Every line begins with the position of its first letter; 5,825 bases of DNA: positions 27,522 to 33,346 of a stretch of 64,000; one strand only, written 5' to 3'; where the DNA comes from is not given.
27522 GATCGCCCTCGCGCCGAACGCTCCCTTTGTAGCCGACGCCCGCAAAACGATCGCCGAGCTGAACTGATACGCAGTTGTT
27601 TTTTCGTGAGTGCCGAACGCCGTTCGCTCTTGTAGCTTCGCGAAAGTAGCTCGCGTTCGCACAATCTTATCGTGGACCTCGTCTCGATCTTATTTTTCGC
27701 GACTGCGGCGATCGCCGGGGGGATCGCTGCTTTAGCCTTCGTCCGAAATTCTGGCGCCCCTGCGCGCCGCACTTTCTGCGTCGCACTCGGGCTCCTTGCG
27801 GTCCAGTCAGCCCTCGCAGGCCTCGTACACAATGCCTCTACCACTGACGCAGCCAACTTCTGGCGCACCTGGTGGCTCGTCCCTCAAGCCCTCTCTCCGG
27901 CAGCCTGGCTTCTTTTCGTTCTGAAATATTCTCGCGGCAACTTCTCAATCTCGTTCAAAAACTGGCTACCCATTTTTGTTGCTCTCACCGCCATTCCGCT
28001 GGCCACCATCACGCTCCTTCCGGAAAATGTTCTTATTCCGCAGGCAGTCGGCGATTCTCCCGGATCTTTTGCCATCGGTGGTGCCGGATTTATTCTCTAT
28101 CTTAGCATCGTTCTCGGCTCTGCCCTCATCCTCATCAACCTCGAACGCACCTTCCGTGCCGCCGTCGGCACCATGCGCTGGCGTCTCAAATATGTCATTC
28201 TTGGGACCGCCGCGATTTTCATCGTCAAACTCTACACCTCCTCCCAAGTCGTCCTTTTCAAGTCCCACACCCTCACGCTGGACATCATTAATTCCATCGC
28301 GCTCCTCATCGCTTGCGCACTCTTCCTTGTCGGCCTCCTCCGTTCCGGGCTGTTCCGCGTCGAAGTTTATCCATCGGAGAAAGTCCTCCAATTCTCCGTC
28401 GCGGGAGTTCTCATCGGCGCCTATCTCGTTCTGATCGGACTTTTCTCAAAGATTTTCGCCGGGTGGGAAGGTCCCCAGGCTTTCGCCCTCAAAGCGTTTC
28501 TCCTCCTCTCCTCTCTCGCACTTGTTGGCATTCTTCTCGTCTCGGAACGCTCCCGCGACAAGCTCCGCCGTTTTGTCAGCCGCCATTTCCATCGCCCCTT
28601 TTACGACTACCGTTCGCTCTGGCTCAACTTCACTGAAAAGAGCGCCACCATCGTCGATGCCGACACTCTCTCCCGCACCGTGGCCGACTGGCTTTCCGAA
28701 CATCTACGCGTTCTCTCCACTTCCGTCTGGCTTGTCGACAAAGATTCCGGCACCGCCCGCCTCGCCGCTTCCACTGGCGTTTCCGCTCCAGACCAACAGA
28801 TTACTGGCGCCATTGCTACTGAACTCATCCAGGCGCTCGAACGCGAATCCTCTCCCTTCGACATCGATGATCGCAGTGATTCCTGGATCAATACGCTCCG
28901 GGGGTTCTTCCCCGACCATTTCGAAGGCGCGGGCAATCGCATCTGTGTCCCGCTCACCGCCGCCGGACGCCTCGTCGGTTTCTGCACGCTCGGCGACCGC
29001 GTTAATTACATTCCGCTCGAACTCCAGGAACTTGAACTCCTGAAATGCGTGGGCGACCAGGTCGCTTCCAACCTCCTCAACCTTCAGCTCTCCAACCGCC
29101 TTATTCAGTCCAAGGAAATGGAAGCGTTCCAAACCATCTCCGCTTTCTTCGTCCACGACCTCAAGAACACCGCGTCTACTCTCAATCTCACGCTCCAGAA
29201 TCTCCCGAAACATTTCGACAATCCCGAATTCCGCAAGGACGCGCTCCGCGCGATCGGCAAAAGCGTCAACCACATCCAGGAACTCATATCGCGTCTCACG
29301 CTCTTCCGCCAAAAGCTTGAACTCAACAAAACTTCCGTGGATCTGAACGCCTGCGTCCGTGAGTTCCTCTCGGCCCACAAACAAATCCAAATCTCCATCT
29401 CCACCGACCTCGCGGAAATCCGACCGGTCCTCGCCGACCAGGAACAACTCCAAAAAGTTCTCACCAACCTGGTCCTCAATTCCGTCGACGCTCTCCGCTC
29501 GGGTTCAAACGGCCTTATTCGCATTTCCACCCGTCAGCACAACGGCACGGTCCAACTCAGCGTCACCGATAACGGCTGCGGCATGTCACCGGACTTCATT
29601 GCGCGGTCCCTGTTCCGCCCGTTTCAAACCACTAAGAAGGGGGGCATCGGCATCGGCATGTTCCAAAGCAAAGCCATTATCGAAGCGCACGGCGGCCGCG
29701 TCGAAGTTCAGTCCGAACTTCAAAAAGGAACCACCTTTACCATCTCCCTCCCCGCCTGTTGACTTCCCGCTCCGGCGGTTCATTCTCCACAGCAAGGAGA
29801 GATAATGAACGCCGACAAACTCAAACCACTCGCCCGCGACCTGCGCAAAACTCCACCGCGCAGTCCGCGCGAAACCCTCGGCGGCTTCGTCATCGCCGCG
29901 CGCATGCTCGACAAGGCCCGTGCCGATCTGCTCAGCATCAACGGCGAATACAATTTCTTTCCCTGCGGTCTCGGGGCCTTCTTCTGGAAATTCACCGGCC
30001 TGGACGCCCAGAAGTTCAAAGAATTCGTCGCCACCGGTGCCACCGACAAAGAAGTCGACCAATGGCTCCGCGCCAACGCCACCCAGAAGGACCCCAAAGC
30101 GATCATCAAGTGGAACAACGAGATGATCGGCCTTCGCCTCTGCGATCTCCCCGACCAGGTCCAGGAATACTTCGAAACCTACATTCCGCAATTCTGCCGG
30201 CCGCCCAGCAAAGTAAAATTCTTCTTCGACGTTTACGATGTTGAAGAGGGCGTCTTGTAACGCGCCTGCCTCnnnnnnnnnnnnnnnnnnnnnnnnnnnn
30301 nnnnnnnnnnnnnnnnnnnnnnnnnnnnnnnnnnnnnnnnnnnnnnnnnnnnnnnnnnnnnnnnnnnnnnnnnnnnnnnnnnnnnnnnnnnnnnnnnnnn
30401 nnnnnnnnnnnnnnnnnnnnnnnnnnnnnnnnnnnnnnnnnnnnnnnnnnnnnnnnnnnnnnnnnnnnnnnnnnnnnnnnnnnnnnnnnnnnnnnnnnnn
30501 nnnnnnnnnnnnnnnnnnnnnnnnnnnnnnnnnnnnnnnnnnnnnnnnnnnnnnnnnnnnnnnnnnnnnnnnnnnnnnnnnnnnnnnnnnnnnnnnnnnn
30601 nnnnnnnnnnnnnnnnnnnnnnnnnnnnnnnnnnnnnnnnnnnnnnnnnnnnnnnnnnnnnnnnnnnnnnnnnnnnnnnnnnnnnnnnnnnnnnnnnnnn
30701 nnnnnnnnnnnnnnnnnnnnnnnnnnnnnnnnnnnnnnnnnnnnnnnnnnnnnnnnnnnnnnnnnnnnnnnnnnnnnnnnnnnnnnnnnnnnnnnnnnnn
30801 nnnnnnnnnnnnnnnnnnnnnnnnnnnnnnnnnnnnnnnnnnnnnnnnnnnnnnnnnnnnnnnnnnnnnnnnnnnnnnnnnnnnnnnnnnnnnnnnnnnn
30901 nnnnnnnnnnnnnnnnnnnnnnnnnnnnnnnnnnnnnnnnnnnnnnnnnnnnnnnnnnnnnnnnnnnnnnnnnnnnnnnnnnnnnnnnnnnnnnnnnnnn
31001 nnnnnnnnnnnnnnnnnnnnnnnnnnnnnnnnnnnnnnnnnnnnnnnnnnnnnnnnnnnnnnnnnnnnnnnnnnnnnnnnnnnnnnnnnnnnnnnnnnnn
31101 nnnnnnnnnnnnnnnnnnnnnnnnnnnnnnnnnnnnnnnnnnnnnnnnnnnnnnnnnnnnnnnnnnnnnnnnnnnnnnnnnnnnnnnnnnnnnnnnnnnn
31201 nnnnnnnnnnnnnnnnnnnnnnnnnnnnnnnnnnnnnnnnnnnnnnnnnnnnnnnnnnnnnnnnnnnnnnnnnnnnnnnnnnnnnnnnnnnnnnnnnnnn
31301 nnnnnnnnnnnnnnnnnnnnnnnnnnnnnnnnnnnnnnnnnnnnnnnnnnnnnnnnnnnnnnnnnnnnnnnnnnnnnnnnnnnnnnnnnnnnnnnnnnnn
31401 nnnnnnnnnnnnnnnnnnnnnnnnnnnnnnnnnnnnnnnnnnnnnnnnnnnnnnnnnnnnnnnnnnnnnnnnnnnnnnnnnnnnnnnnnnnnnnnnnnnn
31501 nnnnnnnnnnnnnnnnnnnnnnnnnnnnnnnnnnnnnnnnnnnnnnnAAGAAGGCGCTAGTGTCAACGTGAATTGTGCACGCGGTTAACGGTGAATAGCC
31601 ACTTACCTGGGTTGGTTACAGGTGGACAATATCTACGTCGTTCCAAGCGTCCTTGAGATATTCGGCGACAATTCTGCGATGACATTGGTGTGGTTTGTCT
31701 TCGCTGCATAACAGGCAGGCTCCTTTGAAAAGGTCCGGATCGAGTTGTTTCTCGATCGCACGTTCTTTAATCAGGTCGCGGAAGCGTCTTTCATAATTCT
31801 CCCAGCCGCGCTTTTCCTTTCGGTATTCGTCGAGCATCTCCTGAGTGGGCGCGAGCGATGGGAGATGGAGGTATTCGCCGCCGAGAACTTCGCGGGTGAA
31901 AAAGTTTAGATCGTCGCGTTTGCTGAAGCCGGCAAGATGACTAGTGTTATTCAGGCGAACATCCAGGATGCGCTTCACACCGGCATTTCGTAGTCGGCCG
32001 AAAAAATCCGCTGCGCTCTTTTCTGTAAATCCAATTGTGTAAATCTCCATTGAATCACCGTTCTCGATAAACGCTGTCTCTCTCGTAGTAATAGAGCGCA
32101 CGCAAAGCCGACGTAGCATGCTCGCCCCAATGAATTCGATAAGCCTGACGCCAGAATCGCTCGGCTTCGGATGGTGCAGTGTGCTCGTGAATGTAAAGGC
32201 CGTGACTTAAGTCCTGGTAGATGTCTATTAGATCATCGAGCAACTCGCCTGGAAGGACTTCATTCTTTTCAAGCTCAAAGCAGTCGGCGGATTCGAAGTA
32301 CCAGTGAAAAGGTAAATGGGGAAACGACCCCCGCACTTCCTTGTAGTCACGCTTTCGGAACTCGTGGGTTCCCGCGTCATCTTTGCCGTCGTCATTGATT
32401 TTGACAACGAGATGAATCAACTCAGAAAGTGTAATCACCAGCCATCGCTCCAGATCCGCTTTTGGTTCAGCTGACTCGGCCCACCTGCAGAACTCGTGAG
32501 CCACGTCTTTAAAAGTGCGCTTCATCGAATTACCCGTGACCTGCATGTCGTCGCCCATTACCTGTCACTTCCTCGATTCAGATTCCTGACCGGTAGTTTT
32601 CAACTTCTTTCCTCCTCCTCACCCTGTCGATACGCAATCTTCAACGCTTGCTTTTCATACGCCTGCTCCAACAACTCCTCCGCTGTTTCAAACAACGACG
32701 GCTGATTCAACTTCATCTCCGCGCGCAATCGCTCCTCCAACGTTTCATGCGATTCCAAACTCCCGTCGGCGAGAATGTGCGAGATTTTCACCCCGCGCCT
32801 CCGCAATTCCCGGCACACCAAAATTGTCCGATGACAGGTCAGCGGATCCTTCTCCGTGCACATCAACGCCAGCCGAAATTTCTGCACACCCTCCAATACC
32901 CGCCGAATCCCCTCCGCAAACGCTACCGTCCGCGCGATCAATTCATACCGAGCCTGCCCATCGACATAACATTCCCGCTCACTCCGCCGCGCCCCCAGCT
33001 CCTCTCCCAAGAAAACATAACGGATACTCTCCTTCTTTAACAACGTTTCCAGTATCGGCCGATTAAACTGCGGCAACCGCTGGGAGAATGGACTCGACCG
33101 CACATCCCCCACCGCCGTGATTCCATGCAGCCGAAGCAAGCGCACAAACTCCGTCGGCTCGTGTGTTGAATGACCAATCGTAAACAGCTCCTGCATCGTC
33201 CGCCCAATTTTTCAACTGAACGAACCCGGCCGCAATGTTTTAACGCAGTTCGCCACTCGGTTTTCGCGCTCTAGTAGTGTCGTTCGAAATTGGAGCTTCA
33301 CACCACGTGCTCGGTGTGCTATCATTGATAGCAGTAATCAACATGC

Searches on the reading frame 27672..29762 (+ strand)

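Call 37: search_protein_families(library=pfam, proteins=[window:27672-29762:+], max_evalue=0.00001)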
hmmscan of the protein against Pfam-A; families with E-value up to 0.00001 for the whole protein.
window:27672-29762:+ (696 aa): 3 families
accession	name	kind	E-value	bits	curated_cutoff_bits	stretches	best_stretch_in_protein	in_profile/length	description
PF02518.31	HATPase_c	-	2.3e-24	86.4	26.4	1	589-695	2-109/111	Histidine kinase-, DNA gyrase B-, and HSP90-like ATPase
PF16927.11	HisKA_7TM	-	2.8e-12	47.4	28.6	1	8-230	2-222/224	N-terminal 7TM region of histidine kinase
PF01590.32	GAF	-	2.5e-07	31.7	22.4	1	329-466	1-131/133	GAF domain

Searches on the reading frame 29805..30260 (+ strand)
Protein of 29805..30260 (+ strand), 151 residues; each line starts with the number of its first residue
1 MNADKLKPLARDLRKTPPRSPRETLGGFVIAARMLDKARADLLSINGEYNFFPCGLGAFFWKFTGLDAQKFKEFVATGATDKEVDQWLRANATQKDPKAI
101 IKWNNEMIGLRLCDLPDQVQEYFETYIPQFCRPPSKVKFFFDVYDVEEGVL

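Call 37: search_protein_families(library=pfam, proteins=[window:29805-30260:+], max_evalue=0.00001)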
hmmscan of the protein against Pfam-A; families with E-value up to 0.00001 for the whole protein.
window:29805-30260:+ (151 aa): 1 family
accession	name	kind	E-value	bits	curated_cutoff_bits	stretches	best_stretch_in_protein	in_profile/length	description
PF16798.10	DUF5069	-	7.3e-33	114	27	1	15-149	1-132/133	Domain of unknown function (DUF5069)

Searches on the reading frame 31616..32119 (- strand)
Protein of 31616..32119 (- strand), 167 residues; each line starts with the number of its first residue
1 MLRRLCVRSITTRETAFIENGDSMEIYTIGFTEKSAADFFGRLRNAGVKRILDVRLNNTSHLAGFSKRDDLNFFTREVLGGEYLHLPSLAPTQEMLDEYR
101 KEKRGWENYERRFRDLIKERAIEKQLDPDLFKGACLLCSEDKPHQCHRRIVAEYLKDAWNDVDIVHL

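Call 37: search_protein_families(library=pfam, proteins=[window:31616-32119:-], max_evalue=0.00001)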
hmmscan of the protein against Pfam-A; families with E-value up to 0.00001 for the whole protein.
window:31616-32119:- (167 aa): 2 families
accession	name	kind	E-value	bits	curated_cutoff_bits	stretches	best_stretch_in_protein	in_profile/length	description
PF04343.18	DUF488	-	5.8e-23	82.3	22.2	1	37-155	3-121/121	Domain of unknown function DUF488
PF22751.1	DUF488-N3a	-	5.3e-11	43.3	27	1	86-157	39-116/118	Active DUF488-N3 subclade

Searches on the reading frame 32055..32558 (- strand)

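Call 37: search_protein_families(library=pfam, proteins=[window:32055-32558:-], max_evalue=0.00001)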
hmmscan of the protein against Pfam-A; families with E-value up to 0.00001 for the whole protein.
window:32055-32558:- (167 aa): 1 family
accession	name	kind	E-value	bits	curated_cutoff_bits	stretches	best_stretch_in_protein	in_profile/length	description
PF16702.10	DUF5063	-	1.1e-15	58.9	27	1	15-157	9-163/167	Domain of unknown function (DUF5063)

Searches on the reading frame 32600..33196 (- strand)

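Call 37: search_protein_families(library=pfam, proteins=[window:32600-33196:-], max_evalue=0.00001)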
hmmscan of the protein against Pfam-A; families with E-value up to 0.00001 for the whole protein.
window:32600-33196:- (198 aa): 1 family
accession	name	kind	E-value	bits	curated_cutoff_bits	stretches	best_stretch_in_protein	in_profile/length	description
PF04343.18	DUF488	-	3.7e-21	76.4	22.2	1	15-127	3-118/121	Domain of unknown function DUF488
